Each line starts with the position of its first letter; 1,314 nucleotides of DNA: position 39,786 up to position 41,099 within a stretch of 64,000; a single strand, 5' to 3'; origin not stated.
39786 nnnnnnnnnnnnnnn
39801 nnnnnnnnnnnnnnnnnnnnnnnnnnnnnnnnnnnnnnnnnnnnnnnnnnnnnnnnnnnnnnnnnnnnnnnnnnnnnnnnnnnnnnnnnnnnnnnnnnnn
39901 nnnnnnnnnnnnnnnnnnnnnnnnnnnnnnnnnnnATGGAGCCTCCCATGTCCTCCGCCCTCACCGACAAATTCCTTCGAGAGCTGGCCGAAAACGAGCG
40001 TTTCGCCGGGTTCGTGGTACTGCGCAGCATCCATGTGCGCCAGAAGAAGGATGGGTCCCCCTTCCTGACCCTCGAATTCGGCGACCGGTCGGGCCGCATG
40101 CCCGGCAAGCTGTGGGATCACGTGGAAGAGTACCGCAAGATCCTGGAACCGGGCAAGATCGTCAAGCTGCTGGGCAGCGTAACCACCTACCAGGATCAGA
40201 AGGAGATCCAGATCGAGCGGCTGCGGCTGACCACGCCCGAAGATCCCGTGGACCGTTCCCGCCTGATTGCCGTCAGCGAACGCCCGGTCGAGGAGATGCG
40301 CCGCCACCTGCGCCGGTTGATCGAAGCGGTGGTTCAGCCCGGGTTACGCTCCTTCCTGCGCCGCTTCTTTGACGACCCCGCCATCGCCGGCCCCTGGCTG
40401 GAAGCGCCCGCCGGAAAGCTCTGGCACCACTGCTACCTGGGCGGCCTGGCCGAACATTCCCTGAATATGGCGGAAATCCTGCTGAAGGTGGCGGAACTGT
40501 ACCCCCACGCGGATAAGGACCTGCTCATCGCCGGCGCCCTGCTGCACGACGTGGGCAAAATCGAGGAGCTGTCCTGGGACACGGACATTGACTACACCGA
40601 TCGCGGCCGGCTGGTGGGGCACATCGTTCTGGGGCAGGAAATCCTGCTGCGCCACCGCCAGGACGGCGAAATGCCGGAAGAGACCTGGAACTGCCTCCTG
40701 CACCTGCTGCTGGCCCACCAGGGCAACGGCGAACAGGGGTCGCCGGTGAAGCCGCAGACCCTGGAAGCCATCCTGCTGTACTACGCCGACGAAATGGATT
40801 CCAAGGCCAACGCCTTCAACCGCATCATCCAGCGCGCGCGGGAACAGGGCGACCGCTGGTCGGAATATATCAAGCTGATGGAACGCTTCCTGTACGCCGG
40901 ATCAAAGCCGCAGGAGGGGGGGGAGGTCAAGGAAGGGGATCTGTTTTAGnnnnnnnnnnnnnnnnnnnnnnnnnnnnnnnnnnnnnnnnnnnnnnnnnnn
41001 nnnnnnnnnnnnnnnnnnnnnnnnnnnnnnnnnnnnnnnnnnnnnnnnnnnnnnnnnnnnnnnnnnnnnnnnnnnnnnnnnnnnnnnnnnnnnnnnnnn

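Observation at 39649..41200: YhaM-like nuclease gene bracketed by about 140-nt inverted repeats at about 94% identity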

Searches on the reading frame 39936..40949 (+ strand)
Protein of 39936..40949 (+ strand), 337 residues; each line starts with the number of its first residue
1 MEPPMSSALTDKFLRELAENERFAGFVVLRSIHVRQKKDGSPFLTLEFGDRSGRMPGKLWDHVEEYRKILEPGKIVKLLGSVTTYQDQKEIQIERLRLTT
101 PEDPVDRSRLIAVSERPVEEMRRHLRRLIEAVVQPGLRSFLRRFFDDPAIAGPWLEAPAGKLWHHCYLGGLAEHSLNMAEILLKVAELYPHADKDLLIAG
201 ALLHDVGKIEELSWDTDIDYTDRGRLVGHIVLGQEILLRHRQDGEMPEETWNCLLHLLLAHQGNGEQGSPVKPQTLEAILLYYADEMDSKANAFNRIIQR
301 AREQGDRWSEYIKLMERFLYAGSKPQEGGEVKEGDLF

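Call 15: search_protein_families(library=pfam, proteins=[window:39936-40946:+])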
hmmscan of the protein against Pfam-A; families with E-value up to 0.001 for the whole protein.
window:39936-40946:+ (337 aa): 3 families
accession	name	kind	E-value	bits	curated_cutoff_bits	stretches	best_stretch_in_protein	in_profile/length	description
PF01966.28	HD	-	9.5e-16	58.6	22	1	172-288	2-114/116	HD domain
PF01336.31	tRNA_anti-codon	-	2.1e-08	34.4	27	1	34-98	7-74/75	OB-fold nucleic acid binding domain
PF08668.18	HDOD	-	0.00062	19.7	22.9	0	168-209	92-133/196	HDOD domain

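Call 19: find_related_loci(query=window:39936-40946:+, collection=genome_contigs, flank=3000)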
Query window:39936-40946:+ (337 aa) in genome_contigs; peptide patterns used: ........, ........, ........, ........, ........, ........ (x = any residue, [..] = any of these).
100 stretches matched a pattern; 47 encode a relative of the query (tblastn E <= 1e-3); 47 distinct loci.
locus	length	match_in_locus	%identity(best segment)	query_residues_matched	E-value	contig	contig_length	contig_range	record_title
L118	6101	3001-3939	69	10-321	1e-146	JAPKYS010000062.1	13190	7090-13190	MAG: bacterium isolate LacPavin_0920_SED3_MAG_51_16 LacPavin_0920_SED3_scaffold_1060039, whole genome shotgun sequence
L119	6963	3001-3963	42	5-320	4e-86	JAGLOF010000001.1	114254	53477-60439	MAG: bacterium isolate RS_7_18 ROV157_7.bin.18.fa_1, whole genome shotgun sequence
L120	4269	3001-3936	44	14-320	1e-85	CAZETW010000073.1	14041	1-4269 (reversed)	MAG TPA_asm: uncultured bacterium isolate SRP141376_co1_354 genome assembly, contig: NODE_8489_length_14041_cov_47.34720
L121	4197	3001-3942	43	12-320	5e-84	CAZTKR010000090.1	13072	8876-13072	MAG TPA_asm: uncultured bacterium isolate binchicken_co334_18 genome assembly, contig: NODE_8565_length_13072_cov_4.9891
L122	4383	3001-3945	45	12-320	3e-84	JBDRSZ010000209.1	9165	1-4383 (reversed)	MAG: bacterium isolate MEGAHIT-group-3.41 k141_273216, whole genome shotgun sequence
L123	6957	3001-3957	44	17-330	5e-83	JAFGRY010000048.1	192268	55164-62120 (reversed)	MAG: bacterium isolate Zod_Metabat.86 k87_14354797, whole genome shotgun sequence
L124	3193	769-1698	44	12-322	8e-83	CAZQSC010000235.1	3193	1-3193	MAG TPA_asm: uncultured bacterium isolate SRP338002_co1_79 genome assembly, contig: NODE_28002_length_3193_cov_5.066603,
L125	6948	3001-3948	43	14-327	1e-81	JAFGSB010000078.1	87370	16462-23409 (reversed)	MAG: candidate division KSB1 bacterium isolate Zod_Metabat.863 k87_6089291, whole genome shotgun sequence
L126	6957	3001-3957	43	15-326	1e-81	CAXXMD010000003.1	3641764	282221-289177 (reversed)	MAG: bacterium isolate 34b47f7c-149a-4d63-8646-7cec6dbf5787 genome assembly, contig: contig_3, whole genome shotgun sequ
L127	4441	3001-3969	42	8-327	1e-81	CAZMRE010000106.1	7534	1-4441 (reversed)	MAG TPA_asm: uncultured Deferribacteres bacterium isolate binchicken_co164_22 genome assembly, contig: NODE_4067_length_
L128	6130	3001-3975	44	5-323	3e-81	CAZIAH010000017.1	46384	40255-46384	MAG TPA_asm: uncultured bacterium isolate SRP323688_co1_225 genome assembly, contig: NODE_1463_length_46384_cov_8.826092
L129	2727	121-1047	41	21-327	1e-81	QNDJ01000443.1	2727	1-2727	MAG: candidate division KSB1 bacterium isolate B21_G16 B21_Guay16_scaffold_51742, whole genome shotgun sequence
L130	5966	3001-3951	42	8-325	4e-80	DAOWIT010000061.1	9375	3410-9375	MAG TPA_asm: Candidatus Latescibacterota bacterium isolate CSMAG_2050 CSMAG_2050_k141_776292_length_9375_cov_35.0000, wh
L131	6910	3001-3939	42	12-325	7e-80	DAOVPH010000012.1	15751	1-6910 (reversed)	MAG TPA_asm: Candidatus Latescibacterota bacterium isolate CSMAG_1544 CSMAG_1544_k141_535131_length_15751_cov_74.4457, w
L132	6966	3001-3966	41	13-330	5e-80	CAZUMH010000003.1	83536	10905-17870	MAG TPA_asm: uncultured bacterium isolate binchicken_co129_740 genome assembly, contig: NODE_515_length_83536_cov_5.6730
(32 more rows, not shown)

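Call 20: find_encoding_contigs(protein=window:39936-40949:+, flank=10000, max_places=10)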
Protein window:39936-40949:+ (337 aa): no gene with exactly this product is on record in the collection.

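Call 22: find_encoding_contigs(protein=window:39948-40949:+, flank=10000, max_places=10)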
Protein window:39948-40949:+ (333 aa): no gene with exactly this product is on record in the collection.
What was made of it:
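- Tried and rejected: Exact-protein look-ups of YhaM with starts at 39936 and 39948 found nothing on record (calls 20, 22).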

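Call 25: find_homologous_proteins(query=window:39948-40946:+, max_evalue=1e-60)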
Query window:39948-40946:+ (333 aa): 708 proteins with E <= 1e-60 among 5690 candidates; the best 120 are listed.
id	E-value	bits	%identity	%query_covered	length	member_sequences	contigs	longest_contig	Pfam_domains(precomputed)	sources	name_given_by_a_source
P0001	1.4e-222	756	100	100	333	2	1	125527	PF01966.29,PF01336.32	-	-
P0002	2.2e-159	548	75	95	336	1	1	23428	PF01966.29,PF01336.32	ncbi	-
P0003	5.8e-154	530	70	98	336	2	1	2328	PF01966.29,PF01336.32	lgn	-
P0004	1.1e-152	526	71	98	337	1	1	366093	PF01966.29,PF01336.32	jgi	jgi:3'-5' exoribonuclease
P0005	2.5e-151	522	69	98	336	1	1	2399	PF01966.29,PF01336.32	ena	-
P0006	7.2e-150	517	70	98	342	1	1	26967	PF01966.29,PF01336.32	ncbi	-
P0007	1.5e-149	516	68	99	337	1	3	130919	PF01966.29,PF01336.32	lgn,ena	-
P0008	1.2e-147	509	70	97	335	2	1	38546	PF01966.29,PF01336.32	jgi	-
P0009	2.1e-147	509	67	99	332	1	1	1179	PF01966.29,PF01336.32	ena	-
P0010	4.6e-147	508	66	100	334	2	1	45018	PF01966.29,PF01336.32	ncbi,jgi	-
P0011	1.1e-146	506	66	100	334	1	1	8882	PF01966.29,PF01336.32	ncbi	-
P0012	1.4e-146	506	70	94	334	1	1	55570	PF01966.29,PF01336.32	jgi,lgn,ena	-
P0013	2.6e-146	505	70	95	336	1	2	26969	PF01966.29,PF01336.32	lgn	-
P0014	1.2e-145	503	69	96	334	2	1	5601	PF01966.29,PF01336.32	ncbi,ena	-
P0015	2.6e-144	499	68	97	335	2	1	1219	PF01966.29,PF01336.32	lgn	-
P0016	6.1e-144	497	66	100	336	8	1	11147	PF01966.29,PF01336.32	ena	-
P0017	7.1e-144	497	68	95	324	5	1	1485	PF01966.29,PF01336.32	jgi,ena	-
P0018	7.5e-144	497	69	94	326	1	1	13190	PF01966.29,PF01336.32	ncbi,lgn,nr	ncbi:MAG: HD domain-containing protein [bacterium]|nr:HD domain-containing protein [bacterium]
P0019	1.5e-143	496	66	100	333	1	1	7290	PF01966.29,PF01336.32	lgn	-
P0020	1.9e-143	496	66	98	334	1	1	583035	PF01966.29,PF01336.32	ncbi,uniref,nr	ncbi:hypothetical protein CEE37_04560 [candidate division LCP-89 bacterium B3_LCP]|uniref:HD/PDEase 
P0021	1.1e-142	493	65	100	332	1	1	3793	PF01966.29,PF01336.32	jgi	jgi:3'-5' exoribonuclease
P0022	1.5e-142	493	64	100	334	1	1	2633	PF01966.29,PF01336.32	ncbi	ncbi:MAG: HD domain-containing protein [bacterium]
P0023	5.2e-140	484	64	100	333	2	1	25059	PF01966.29,PF01336.32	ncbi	-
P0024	8.8e-136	470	66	95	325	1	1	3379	PF01966.29,PF01336.32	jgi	jgi:3'-5' exoribonuclease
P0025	1.5e-133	463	63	97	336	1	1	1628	PF01966.29,PF01336.32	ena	-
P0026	2.2e-91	325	67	63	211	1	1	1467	PF01966.29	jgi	jgi:3'-5' exoribonuclease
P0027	7.0e-87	310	44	98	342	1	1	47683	PF01966.29,PF01336.32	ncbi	-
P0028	9.6e-87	309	47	96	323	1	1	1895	PF01966.29,PF01336.32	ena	-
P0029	6.6e-85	303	43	94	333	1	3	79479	PF01966.29,PF01336.32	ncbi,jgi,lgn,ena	-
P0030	1.6e-84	302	43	95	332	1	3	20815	PF01966.29,PF01336.32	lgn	-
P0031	3.3e-84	301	44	95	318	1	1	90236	PF01966.29,PF01336.32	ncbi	-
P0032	3.5e-84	301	45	96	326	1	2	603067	PF01966.29,PF01336.32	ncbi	-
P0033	4.0e-84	301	46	93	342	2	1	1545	PF01966.29,PF01336.32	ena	-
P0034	4.5e-84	300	46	94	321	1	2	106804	PF01966.29,PF01336.32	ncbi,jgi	-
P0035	7.0e-84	300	46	93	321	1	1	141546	PF01966.29,PF01336.32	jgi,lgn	jgi:3'-5' exoribonuclease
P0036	9.2e-84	299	47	94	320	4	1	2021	PF01966.29,PF01336.32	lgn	-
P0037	9.3e-84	299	45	95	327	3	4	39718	PF01966.29,PF01336.32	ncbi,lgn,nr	ncbi:MAG: HD domain-containing protein [candidate division KSB1 bacterium]|nr:HD domain-containing p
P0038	1.0e-83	299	44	94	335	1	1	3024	PF01966.29,PF01336.32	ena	-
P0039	1.1e-83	299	46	93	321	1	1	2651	PF01966.29,PF01336.32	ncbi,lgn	ncbi:MAG: 3'-5' exoribonuclease YhaM family protein [bacterium]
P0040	1.2e-83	299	47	95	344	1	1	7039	PF01966.29,PF01336.32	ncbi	ncbi:MAG: HD domain-containing protein [bacterium]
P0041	2.1e-83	298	47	94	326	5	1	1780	PF01966.29,PF01336.32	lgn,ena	-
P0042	2.1e-83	298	47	92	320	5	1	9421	PF01966.29,PF01336.32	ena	-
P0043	3.1e-83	298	46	97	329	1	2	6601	PF01966.29,PF01336.32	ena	-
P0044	3.1e-83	298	46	93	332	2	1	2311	PF01966.29,PF01336.32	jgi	jgi:3'-5' exoribonuclease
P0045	5.2e-83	297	44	95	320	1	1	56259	PF01966.29,PF01336.32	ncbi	-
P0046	6.7e-83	297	47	95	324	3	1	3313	PF01966.29,PF01336.32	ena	-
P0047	6.9e-83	297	45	96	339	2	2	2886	PF01966.29,PF01336.32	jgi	jgi:3'-5' exoribonuclease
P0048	8.4e-83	296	44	96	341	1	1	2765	PF01966.29,PF01336.32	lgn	-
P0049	9.0e-83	296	46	94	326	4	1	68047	PF01966.29,PF01336.32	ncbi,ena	-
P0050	1.9e-82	295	45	94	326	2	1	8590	PF01966.29,PF01336.32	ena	-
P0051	2.0e-82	295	43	96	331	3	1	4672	PF01966.29,PF01336.32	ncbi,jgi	-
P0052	2.0e-82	295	45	94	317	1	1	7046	PF01966.29,PF01336.32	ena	-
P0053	2.3e-82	295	44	97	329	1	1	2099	PF01966.29,PF01336.32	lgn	-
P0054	2.7e-82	295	48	95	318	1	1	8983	PF01966.29,PF01336.32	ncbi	-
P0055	4.2e-82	294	45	94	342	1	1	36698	PF01966.29,PF01336.32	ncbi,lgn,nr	ncbi:HD domain-containing protein [bacterium]|nr:HD domain-containing protein [bacterium] RQV98951.1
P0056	4.9e-82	294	44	96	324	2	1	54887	PF01966.29,PF01336.32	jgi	-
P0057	4.9e-82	294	43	93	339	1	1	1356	PF01966.29,PF01336.32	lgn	-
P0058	6.3e-82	293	44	97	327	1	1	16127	PF01966.29,PF01336.32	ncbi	-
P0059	6.5e-82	293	45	95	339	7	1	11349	PF01966.29,PF01336.32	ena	-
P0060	7.3e-82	293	45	94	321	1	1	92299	PF01966.29,PF01336.32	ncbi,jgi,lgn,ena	-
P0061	1.0e-81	293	44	93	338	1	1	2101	PF01966.29,PF01336.32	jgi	jgi:3'-5' exoribonuclease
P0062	2.0e-81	292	45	95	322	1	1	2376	PF01966.29,PF01336.32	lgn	-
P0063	2.0e-81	292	46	97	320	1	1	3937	PF01966.29,PF01336.32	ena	-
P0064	3.0e-81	291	46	94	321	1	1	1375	PF01966.29,PF01336.32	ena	-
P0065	3.1e-81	291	44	95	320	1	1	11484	PF01966.29,PF01336.32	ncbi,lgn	-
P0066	3.6e-81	291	43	93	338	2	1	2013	PF01966.29,PF01336.32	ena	-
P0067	5.2e-81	290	44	93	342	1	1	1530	PF01966.29,PF01336.32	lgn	-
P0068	6.7e-81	290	46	90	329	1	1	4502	PF01966.29,PF01336.32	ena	-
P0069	7.3e-81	290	44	96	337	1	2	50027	PF01966.29,PF01336.32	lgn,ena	-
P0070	1.1e-80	289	44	93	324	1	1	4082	PF01966.29,PF01336.32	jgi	jgi:3'-5' exoribonuclease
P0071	1.1e-80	289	43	91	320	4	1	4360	PF01966.29,PF01336.32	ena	-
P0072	1.1e-80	289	44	93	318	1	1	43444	PF01966.29,PF01336.32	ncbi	-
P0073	1.2e-80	289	45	93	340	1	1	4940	PF01966.29,PF01336.32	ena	-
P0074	1.4e-80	289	44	93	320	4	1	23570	PF01966.29,PF01336.32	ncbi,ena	-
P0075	1.7e-80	289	43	93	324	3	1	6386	PF01966.29,PF01336.32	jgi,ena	-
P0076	1.8e-80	289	43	95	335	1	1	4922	PF01966.29,PF01336.32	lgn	-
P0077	2.1e-80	288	43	94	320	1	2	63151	PF01966.29,PF01336.32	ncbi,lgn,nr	ncbi:HD domain-containing protein [candidate division KSB1 bacterium]|nr:HD domain-containing protei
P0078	3.4e-80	288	44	95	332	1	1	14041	PF01966.29,PF01336.32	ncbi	-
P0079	3.4e-80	288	42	96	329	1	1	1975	PF01966.29,PF01336.32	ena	-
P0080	4.8e-80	287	43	93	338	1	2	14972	PF01966.29,PF01336.32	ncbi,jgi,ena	-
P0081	6.5e-80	287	44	94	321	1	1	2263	PF01966.29,PF01336.32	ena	-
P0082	1.2e-79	286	44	91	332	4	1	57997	PF01966.29,PF01336.32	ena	-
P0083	1.2e-79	286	44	93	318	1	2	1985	PF01966.29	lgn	-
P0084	1.6e-79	286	45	90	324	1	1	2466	PF01966.29,PF01336.32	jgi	jgi:3'-5' exoribonuclease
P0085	1.6e-79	286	45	93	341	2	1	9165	PF01966.29,PF01336.32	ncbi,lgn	ncbi:MAG: HD domain-containing protein [bacterium]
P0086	1.9e-79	285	44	96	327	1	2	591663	PF01966.29,PF01336.32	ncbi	ncbi:MAG: 3'-5' exoribonuclease YhaM family protein [Candidatus Oleimicrobiaceae bacterium]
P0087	2.0e-79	285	44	93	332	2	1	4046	PF01966.29,PF01336.32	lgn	-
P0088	2.1e-79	285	42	94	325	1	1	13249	PF01966.29,PF01336.32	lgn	-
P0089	2.1e-79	285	44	94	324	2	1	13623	PF01966.29,PF01336.32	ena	-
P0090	2.3e-79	285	41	97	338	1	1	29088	PF01966.29,PF01336.32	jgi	jgi:3'-5' exoribonuclease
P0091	3.3e-79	285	45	92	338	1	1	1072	PF01966.29,PF01336.32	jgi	jgi:3'-5' exoribonuclease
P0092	3.3e-79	284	42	96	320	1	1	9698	PF01966.29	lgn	-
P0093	3.8e-79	284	43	93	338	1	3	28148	PF01966.29,PF01336.32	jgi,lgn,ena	-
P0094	4.2e-79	284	43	91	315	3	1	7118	PF01966.29,PF01336.32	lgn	-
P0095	4.8e-79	284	43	96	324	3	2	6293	PF01966.29,PF01336.32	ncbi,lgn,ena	-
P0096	4.9e-79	284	43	93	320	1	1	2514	PF01966.29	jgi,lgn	-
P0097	4.9e-79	284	43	94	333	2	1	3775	PF01966.29,PF01336.32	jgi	jgi:3'-5' exoribonuclease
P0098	5.2e-79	284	44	88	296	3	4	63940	PF01966.29,PF01336.32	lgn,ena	-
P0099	5.7e-79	284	44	96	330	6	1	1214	PF01966.29,PF01336.32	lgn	-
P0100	6.4e-79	284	42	94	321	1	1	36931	PF01966.29,PF01336.32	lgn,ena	-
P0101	6.4e-79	284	40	95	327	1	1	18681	PF01966.29,PF01336.32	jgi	-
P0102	7.3e-79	283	41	98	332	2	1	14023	PF01966.29,PF01336.32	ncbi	-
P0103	9.0e-79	283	43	94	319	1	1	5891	PF01966.29,PF01336.32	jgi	-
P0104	9.8e-79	283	45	93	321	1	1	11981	PF01966.29,PF01336.32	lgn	-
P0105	9.9e-79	283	42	92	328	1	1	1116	PF01966.29,PF01336.32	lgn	-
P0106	1.1e-78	283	44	93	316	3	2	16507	PF01966.29,PF01336.32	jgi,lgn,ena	-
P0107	1.5e-78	282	45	95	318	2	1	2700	PF01966.29,PF01336.32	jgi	-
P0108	1.8e-78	282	43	96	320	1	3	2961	PF01966.29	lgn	-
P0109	2.0e-78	282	43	93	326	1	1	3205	PF01966.29,PF01336.32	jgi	jgi:3'-5' exoribonuclease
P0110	2.5e-78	282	42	94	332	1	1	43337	PF01966.29,PF01336.32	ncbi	ncbi:MAG: HD domain-containing protein [bacterium]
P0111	3.0e-78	281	43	96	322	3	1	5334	PF01966.29,PF01336.32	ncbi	-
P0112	3.2e-78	281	43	98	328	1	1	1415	PF01966.29,PF01336.32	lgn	-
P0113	3.6e-78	281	43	95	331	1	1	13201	PF01966.29,PF01336.32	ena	-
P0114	4.2e-78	281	42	95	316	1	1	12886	PF01966.29,PF01336.32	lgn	-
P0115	4.2e-78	281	44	97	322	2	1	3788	PF01966.29,PF01336.32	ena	-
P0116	4.2e-78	281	43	92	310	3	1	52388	PF01966.29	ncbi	-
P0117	4.6e-78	281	43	92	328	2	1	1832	PF01966.29,PF01336.32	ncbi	ncbi:MAG: 3'-5' exoribonuclease YhaM family protein, partial [Calditrichia bacterium]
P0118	4.8e-78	281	44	95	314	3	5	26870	PF01966.29,PF01336.32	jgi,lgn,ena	-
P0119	4.8e-78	281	43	95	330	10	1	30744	PF01966.29,PF01336.32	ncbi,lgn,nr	ncbi:3'-5' exoribonuclease YhaM [bacterium BMS3Abin05]|nr:3'-5' exoribonuclease YhaM [bacterium BMS3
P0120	5.6e-78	280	40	95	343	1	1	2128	PF01966.29,PF01336.32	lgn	-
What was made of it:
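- On Invertible DNA segment (inverton): No reads and no second assembly of this species are available; the nearest relative is 75% identical at protein level (call 25).
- On YhaM-type 3'-5' exoribonuclease (the enclosed gene): Homologues are named 3'-5' exoribonuclease YhaM by their sources (call 25).
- No empty-site comparison is possible, because the nearest relative is only 75% identical at protein level (call 25). No outgroup strain is available to date the copies (call 25).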

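Call 26: find_encoding_contigs(protein=P0002, flank=5000, max_places=2)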
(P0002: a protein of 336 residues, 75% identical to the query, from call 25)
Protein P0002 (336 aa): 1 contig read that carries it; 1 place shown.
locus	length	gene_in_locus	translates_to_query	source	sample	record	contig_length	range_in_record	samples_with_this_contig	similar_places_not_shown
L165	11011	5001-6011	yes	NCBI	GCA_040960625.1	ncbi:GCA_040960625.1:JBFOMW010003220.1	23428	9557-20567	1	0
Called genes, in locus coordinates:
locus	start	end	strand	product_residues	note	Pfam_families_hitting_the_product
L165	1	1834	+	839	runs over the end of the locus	PF12836:HHH_3 (weak)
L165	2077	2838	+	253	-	PF04055:Radical_SAM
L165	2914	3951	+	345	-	PF00155:Aminotran_1_2, PF01212:Beta_elim_lyase, PF00202:Aminotran_3 (faint)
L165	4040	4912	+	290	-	-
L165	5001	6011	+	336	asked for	PF01336:tRNA_anti-codon, PF01966:HD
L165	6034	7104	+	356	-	PF05343:Peptidase_M42, PF01546:Peptidase_M20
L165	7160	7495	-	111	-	PF00472:RF-1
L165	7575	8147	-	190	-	PF01936:NYN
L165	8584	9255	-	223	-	PF01135:PCMT, PF00398:RrnaAD (weak)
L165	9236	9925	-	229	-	PF00535:Glycos_transf_2, PF13641:Glyco_tranf_2_3 (weak)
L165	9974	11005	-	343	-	PF01208:URO-D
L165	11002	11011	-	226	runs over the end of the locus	PF02607:B12-binding_2, PF02310:B12-binding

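Call 27: find_encoding_contigs(protein=P0004, flank=5000, max_places=2)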
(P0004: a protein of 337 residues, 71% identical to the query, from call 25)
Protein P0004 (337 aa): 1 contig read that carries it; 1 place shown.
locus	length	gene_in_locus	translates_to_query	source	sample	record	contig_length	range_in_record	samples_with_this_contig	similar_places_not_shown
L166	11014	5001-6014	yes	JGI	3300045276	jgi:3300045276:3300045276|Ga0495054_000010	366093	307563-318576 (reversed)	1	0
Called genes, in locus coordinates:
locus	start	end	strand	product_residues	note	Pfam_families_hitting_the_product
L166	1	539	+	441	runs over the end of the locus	PF00919:UPF0004, PF04055:Radical_SAM, PF01938:TRAM (weak)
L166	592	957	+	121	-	PF06305:LapA_dom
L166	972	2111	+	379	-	PF25062:ARM_TT21_N (faint), PF14561:TPR_20 (faint), PF23914:TPR_CcmH_CycH (faint), PF07719:TPR_2 (faint), PF13174:TPR_6 (faint), PF14559:TPR_19 (weak), PF13428:TPR_14 (weak), PF18073:Zn_ribbon_LapB, +5 more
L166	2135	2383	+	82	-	PF09656:PGPGW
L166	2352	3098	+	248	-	PF05036:SPOR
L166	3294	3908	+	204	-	PF04055:Radical_SAM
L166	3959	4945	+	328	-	PF00155:Aminotran_1_2, PF00202:Aminotran_3 (faint), PF01041:DegT_DnrJ_EryC1 (faint), PF01212:Beta_elim_lyase, PF00266:Aminotran_5 (weak)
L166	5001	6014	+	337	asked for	PF01336:tRNA_anti-codon (weak), PF01966:HD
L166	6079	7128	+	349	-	PF05343:Peptidase_M42, PF01546:Peptidase_M20 (weak)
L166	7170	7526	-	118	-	PF00472:RF-1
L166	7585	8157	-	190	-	PF01936:NYN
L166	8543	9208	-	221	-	PF01135:PCMT, PF00398:RrnaAD (weak), PF13847:Methyltransf_31 (weak)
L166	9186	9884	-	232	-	PF00535:Glycos_transf_2, PF13641:Glyco_tranf_2_3 (weak)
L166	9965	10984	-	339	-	PF01208:URO-D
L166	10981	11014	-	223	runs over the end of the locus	PF02607:B12-binding_2, PF02310:B12-binding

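Call 28: find_encoding_contigs(protein=P0020, flank=5000, max_places=2)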
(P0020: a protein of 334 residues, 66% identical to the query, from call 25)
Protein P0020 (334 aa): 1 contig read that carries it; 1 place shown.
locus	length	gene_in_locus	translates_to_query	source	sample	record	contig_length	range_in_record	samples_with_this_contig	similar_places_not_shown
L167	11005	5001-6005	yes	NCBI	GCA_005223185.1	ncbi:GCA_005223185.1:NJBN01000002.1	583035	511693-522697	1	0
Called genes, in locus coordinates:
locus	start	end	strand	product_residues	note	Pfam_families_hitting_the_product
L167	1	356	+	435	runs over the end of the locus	PF00919:UPF0004, PF04055:Radical_SAM, PF01938:TRAM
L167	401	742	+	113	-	PF06305:LapA_dom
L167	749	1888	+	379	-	PF07719:TPR_2 (faint), PF13414:TPR_11 (weak), PF13428:TPR_14 (faint), PF13432:TPR_16 (faint), PF14559:TPR_19 (faint), PF25064:ARM_TT21_5th (faint), PF13431:TPR_17 (faint)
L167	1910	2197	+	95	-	PF09656:PGPGW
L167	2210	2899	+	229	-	PF05036:SPOR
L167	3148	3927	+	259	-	PF04055:Radical_SAM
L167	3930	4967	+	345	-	PF00155:Aminotran_1_2 (weak), PF01212:Beta_elim_lyase, PF00202:Aminotran_3 (faint)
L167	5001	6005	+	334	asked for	PF01336:tRNA_anti-codon, PF01966:HD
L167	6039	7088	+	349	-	PF05343:Peptidase_M42, PF01546:Peptidase_M20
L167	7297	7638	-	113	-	PF00472:RF-1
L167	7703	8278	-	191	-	PF01936:NYN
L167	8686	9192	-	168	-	PF06695:Sm_multidrug_ex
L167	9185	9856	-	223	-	PF01135:PCMT, PF00398:RrnaAD (weak), PF13847:Methyltransf_31 (weak)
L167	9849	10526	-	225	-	PF00535:Glycos_transf_2, PF13641:Glyco_tranf_2_3 (weak)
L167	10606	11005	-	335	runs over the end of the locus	PF01408:GFO_IDH_MocA, PF02894:GFO_IDH_MocA_C, PF22725:GFO_IDH_MocA_C3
